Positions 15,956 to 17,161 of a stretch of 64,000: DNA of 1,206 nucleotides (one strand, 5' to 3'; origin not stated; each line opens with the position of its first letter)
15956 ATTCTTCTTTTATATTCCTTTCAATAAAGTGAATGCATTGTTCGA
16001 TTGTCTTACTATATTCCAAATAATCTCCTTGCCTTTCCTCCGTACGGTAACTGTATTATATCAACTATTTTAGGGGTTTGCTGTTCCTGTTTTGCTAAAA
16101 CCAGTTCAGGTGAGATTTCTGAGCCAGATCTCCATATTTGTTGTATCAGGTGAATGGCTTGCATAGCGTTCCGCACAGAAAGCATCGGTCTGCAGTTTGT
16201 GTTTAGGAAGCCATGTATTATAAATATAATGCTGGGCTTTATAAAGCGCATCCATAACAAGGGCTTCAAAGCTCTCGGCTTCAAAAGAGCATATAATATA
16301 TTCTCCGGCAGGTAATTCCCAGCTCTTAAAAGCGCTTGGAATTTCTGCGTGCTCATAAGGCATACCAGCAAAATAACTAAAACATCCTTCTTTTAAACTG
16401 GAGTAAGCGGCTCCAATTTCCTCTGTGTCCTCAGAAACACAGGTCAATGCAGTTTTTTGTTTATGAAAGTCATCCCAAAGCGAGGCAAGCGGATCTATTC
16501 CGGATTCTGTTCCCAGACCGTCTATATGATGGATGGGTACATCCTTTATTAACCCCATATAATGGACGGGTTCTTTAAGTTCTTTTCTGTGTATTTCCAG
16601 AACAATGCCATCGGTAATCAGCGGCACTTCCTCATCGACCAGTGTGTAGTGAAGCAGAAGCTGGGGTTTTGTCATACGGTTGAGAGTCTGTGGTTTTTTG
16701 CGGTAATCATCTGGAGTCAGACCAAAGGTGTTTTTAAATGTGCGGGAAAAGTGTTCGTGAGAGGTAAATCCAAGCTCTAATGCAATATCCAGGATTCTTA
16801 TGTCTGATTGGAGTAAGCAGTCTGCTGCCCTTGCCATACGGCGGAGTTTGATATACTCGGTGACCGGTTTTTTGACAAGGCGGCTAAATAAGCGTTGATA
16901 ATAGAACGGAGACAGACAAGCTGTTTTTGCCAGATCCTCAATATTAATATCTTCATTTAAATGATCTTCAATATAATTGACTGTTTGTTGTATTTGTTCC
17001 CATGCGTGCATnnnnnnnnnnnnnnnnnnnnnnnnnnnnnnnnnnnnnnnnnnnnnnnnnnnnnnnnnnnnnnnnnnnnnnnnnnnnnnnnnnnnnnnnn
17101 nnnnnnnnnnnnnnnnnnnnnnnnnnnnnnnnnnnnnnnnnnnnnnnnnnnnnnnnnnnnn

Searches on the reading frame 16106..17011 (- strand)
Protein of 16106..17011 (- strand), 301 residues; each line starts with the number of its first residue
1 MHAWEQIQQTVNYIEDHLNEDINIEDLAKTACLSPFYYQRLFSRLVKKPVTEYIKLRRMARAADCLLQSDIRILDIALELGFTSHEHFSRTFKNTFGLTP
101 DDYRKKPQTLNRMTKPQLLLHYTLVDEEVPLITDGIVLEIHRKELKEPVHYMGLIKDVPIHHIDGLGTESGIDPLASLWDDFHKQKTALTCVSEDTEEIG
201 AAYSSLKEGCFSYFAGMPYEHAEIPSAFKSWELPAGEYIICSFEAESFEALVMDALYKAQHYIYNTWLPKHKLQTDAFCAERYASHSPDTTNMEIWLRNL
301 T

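Call 43: search_protein_families(library=pfam, max_evalue=0.00001, proteins=[window:16106-17011:-])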
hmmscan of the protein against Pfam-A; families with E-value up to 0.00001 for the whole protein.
window:16106-17011:- (301 aa): 4 families
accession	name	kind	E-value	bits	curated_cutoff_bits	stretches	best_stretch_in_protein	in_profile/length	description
PF12833.13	HTH_18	-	8e-22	77.8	33.6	1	27-105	1-79/80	Helix-turn-helix domain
PF00165.29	HTH_AraC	-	3.9e-19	68.7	26.6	1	68-105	6-42/42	Bacterial regulatory helix-turn-helix proteins, AraC family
PF06445.20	GyrI-like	-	1.1e-10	42.5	26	1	146-298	8-153/155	GyrI-like small molecule binding domain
PF14526.11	Cass2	-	6.7e-10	39.8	27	1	177-296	30-147/150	Integron-associated effector binding protein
